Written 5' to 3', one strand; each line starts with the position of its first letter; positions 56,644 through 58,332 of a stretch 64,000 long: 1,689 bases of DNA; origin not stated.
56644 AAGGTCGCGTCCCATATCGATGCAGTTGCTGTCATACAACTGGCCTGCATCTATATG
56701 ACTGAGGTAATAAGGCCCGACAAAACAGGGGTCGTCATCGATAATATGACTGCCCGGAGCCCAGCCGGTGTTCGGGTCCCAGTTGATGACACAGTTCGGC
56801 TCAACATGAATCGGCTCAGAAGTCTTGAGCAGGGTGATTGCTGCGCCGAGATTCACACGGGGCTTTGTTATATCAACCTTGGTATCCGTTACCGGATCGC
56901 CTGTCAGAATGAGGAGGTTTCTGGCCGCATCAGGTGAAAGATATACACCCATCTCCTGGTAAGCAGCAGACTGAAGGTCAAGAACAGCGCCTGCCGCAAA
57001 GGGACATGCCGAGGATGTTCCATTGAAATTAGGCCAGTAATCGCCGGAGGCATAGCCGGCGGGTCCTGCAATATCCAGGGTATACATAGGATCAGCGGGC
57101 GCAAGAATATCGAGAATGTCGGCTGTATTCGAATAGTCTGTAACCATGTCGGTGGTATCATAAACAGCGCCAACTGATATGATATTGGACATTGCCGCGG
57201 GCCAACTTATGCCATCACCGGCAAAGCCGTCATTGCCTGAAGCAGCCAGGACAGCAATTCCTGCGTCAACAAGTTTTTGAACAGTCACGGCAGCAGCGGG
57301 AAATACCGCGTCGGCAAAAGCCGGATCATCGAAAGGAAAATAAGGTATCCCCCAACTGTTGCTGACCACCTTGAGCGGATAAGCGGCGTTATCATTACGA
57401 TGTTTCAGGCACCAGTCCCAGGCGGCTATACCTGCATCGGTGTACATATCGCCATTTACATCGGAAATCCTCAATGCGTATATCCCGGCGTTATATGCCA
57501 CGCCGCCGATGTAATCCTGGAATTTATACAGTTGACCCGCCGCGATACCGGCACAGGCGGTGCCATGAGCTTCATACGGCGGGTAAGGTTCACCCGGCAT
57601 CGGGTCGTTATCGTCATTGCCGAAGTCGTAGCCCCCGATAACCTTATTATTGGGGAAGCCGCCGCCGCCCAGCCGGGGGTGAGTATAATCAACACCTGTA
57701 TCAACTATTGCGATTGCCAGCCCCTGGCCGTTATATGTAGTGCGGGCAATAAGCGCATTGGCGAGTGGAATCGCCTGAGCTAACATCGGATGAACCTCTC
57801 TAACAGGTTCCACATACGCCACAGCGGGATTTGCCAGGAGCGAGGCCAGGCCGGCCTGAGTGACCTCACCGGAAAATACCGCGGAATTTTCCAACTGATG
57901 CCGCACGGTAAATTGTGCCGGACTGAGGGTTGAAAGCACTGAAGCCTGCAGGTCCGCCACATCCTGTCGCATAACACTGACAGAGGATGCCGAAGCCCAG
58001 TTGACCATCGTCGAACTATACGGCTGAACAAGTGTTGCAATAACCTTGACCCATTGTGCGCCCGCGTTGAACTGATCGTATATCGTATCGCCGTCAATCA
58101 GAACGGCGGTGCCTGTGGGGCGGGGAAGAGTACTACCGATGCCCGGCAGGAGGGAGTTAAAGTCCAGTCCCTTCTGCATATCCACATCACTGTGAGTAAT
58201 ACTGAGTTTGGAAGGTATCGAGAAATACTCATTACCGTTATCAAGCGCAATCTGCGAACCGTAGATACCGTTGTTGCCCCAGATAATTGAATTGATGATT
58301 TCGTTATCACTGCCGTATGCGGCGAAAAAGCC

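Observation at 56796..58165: I9-propeptide plus S8 subtilase cassette inserted into a loop of the module-2 cap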

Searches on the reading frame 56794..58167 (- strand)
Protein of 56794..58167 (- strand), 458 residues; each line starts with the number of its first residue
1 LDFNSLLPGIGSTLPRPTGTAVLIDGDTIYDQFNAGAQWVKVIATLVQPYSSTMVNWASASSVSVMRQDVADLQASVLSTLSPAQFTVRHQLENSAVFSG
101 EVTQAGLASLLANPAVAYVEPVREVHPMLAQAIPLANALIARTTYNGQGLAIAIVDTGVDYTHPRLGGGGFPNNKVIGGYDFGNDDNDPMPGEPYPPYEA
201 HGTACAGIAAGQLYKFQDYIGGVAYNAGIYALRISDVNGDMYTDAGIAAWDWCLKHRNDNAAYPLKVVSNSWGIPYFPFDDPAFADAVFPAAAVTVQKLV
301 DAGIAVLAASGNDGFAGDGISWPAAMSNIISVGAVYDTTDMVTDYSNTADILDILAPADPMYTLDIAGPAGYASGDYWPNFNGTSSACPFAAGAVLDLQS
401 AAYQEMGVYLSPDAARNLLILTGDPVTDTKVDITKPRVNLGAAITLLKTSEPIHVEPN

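Call 14: search_protein_families(library=pfam, proteins=[window:56794-58167:-], max_evalue=10)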
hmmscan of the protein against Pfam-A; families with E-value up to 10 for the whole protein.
window:56794-58167:- (458 aa): 2 families
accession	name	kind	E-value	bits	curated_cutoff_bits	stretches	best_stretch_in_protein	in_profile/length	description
PF00082.27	Peptidase_S8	-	7.3e-39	134.2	21.8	1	147-424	1-274/288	Subtilase family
PF23398.1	FAZ1_cons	-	0.31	11.4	27.5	1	36-95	12-70/93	FAZ1, conserved domain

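Call 20: search_solved_structures(query=window:56794-58167:-, max_evalue=0.00001, show_alignments=2)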
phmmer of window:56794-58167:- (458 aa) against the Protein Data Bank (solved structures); distinct sequences matched with E-value up to 0.00001: 64 (the best 60 are shown).
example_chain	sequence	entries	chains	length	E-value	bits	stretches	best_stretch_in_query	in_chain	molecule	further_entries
6f9m_A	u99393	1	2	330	1.5e-19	73.5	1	119-406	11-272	Serine protease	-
7xr8_A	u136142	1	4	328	1.9e-17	66.6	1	142-406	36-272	Major intracellular serine protease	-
7y6m_C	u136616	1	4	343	8.8e-17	64.3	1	143-405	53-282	Intracellular serine protease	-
1dbi_A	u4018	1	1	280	3.3e-16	62.4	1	144-240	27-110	AK.1 SERINE PROTEASE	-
9ues_B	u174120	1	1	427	5.1e-16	61.8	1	143-430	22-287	Subtilisin-like serine protease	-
3afg_A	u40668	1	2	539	5.5e-16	61.7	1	142-429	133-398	Subtilisin-like serine protease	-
3vyv_A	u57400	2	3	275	6.4e-12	48.3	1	143-396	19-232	Subtilisin NAT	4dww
5gl8_A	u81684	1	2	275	7e-12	48.2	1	143-396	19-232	Subtilisin NAT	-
1mee_A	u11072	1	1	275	1.7e-11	46.9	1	143-396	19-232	MESENTERICOPEPTIDASE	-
6o44_A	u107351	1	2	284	2.7e-11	46.3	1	143-396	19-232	Nattokinase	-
1sbh_A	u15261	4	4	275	4.4e-11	45.5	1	143-396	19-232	SUBTILISIN 8397+1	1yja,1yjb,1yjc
6pak_A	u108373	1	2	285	5.3e-11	45.3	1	143-396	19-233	Subtilisin E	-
1sbi_A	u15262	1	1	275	5.3e-11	45.3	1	143-396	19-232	SUBTILISIN 8397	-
1sbn_E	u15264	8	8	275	6.5e-11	45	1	143-396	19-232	SUBTILISIN NOVO BPN' | SUBTILISIN BPN'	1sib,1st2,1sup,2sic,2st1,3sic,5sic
2sni_E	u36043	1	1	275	7.1e-11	44.9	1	143-396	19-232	SUBTILISIN NOVO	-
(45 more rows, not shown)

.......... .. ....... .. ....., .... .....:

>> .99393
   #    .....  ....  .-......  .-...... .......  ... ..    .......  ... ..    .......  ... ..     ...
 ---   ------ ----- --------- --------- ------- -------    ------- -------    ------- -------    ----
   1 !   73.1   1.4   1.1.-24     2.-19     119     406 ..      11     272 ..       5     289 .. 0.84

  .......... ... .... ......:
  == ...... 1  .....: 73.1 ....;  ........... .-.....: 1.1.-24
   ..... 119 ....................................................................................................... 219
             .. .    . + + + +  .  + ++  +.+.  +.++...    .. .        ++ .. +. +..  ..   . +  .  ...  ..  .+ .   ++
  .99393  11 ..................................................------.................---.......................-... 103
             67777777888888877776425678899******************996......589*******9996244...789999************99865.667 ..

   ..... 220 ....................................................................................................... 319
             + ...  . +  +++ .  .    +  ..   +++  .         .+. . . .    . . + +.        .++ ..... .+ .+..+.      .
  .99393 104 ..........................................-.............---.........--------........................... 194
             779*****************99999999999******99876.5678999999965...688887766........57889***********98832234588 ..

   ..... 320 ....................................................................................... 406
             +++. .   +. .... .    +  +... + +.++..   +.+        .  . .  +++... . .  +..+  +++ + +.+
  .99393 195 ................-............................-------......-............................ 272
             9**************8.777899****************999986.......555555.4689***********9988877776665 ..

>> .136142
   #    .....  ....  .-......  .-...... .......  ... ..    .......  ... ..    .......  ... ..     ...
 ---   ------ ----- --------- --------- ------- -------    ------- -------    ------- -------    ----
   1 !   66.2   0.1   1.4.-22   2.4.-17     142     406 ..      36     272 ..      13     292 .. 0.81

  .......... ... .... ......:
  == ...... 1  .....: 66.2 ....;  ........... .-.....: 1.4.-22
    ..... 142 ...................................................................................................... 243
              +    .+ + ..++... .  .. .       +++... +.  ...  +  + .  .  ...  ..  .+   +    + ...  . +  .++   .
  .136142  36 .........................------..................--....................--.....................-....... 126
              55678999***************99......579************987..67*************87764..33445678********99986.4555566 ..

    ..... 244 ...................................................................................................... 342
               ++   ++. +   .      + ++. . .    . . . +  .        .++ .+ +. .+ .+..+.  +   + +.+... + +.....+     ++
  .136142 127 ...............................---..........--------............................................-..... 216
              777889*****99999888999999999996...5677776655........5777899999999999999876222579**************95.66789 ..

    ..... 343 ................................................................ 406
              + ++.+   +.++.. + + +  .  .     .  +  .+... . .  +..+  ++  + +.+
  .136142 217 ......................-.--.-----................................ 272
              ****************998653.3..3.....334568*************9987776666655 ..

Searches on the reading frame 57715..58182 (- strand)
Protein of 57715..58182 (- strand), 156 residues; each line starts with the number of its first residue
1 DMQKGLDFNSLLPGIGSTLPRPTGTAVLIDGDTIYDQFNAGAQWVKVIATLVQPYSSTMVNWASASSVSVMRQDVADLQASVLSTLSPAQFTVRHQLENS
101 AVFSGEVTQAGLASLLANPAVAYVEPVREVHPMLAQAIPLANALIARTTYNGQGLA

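Call 14: search_protein_families(library=pfam, proteins=[window:57715-58182:-], max_evalue=10)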
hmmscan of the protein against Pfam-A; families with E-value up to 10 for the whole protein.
window:57715-58182:- (156 aa): 2 families
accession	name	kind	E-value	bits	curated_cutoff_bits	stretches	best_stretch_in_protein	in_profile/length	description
PF23398.1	FAZ1_cons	-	0.057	13.8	27.5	1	40-100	11-70/93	FAZ1, conserved domain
PF05922.21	Inhibitor_I9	-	0.097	13.8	21.2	1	74-131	22-80/82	Peptidase inhibitor I9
